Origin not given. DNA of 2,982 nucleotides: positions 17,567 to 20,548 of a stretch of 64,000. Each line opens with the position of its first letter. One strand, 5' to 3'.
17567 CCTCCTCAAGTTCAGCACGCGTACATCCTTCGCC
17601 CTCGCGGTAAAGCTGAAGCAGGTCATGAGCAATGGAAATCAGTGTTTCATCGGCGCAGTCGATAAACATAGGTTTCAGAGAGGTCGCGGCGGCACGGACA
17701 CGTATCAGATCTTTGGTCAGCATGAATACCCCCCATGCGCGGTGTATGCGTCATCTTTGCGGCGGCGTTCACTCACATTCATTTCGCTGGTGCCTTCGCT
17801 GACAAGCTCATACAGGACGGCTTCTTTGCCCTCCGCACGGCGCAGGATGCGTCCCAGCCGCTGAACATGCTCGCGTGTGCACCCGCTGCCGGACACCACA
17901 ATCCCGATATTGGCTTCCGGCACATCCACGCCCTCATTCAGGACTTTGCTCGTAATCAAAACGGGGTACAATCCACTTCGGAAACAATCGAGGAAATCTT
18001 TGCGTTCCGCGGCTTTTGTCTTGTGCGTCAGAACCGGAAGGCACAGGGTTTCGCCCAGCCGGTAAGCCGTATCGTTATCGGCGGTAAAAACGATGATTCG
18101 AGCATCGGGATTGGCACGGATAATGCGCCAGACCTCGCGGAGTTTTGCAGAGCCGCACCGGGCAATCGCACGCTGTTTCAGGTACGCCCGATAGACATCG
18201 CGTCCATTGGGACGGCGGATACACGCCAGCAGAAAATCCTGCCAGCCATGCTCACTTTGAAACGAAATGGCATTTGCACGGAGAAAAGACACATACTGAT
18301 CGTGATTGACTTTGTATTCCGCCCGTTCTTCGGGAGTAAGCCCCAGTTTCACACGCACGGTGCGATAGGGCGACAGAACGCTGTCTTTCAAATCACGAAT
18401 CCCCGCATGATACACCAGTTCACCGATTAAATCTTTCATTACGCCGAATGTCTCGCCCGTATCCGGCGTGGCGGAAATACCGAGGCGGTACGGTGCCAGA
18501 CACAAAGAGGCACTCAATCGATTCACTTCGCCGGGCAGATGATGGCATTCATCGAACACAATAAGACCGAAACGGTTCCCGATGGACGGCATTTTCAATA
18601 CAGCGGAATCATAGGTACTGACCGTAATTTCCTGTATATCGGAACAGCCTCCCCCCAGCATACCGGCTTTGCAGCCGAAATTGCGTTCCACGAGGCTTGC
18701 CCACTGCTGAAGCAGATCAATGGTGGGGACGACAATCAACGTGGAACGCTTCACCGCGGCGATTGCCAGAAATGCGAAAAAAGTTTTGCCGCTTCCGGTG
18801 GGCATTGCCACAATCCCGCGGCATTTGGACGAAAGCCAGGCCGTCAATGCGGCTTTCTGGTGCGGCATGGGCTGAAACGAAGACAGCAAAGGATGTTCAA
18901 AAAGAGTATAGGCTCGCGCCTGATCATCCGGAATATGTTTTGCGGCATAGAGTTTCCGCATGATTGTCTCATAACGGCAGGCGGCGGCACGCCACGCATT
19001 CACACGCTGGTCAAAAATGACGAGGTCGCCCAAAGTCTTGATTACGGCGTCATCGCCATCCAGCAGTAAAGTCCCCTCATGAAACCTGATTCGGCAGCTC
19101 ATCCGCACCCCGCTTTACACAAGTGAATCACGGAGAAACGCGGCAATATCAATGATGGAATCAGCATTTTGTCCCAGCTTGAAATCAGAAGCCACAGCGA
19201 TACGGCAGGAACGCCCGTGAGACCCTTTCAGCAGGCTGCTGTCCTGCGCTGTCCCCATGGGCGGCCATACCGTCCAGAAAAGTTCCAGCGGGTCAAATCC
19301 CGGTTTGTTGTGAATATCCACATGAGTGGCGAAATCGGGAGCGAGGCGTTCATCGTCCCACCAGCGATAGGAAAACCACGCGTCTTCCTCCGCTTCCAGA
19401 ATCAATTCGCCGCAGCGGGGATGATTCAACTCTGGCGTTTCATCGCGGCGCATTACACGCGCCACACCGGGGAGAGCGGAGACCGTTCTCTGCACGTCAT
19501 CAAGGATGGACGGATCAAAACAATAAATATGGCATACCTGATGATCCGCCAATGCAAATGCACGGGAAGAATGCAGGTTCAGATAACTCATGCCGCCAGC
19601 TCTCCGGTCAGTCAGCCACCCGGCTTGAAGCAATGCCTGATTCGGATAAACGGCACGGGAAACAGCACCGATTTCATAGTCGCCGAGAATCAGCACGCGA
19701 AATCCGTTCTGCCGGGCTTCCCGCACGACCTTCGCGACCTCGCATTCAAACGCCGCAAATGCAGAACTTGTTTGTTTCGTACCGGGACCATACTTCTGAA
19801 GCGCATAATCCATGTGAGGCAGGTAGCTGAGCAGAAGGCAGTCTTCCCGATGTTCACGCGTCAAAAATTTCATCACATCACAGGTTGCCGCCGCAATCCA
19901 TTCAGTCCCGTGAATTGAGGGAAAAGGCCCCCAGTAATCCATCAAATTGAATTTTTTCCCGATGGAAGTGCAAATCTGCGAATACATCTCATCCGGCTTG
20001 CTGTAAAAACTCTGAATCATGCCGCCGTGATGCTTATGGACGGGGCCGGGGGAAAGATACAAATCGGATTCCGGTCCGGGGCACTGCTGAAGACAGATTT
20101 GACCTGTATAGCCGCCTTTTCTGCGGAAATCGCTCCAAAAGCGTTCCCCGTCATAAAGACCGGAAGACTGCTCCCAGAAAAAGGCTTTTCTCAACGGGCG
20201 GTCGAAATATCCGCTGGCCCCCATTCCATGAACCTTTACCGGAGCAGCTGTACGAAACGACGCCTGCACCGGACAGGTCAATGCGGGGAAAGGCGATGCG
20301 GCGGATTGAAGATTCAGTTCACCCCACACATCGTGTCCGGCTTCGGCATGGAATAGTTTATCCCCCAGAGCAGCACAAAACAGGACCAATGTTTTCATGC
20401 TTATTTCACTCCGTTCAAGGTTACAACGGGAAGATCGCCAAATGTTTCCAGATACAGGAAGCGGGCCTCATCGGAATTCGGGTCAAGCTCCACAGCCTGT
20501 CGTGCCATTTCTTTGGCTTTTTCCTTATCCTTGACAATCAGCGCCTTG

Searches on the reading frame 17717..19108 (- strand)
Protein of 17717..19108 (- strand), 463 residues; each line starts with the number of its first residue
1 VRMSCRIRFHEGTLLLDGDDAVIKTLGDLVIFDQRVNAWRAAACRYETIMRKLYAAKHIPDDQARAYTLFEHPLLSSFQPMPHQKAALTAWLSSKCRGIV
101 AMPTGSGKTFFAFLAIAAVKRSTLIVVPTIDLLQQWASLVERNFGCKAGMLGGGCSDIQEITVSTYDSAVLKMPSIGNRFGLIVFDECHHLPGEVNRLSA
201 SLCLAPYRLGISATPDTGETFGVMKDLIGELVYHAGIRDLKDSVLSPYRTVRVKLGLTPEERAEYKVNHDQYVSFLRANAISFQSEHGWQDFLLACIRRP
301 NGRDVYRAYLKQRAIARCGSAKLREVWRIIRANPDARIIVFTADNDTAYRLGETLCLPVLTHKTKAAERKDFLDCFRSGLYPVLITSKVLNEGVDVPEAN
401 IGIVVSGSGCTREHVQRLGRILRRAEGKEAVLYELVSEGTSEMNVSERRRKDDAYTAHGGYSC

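Call 81: search_protein_families(library=pfam, proteins=[window:17717-19108:-], max_evalue=0.00001)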
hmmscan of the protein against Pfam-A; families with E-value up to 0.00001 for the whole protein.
window:17717-19108:- (463 aa): 5 families
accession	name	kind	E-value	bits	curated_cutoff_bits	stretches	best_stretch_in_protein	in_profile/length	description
PF04851.21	ResIII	-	3.7e-24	85.9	22.5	1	78-216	2-163/164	Type III restriction enzyme, res subunit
PF16203.11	ERCC3_RAD25_C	-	4.9e-17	62.5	27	1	322-451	45-183/248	ERCC3/RAD25/XPB C-terminal helicase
PF00271.37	Helicase_C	-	6.7e-14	52.5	23.5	1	322-424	2-109/110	Helicase conserved C-terminal domain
PF00270.35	DEAD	-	1.4e-11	44.8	26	1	82-216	2-161/167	DEAD/DEAH box helicase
PF18458.6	XPB_DRD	-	1.4e-08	34.9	26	1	7-58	1-51/57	Xeroderma pigmentosum group B helicase damage recognition domain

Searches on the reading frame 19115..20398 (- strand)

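Call 81: search_protein_families(library=pfam, proteins=[window:19115-20398:-], max_evalue=0.00001)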
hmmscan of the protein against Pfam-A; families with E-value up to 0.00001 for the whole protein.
window:19115-20398:- (427 aa): 1 family
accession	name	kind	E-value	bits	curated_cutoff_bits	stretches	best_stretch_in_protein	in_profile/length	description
PF01663.27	Phosphodiest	-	3.4e-27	96.4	23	1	35-369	38-342/342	Type I phosphodiesterase / nucleotide pyrophosphatase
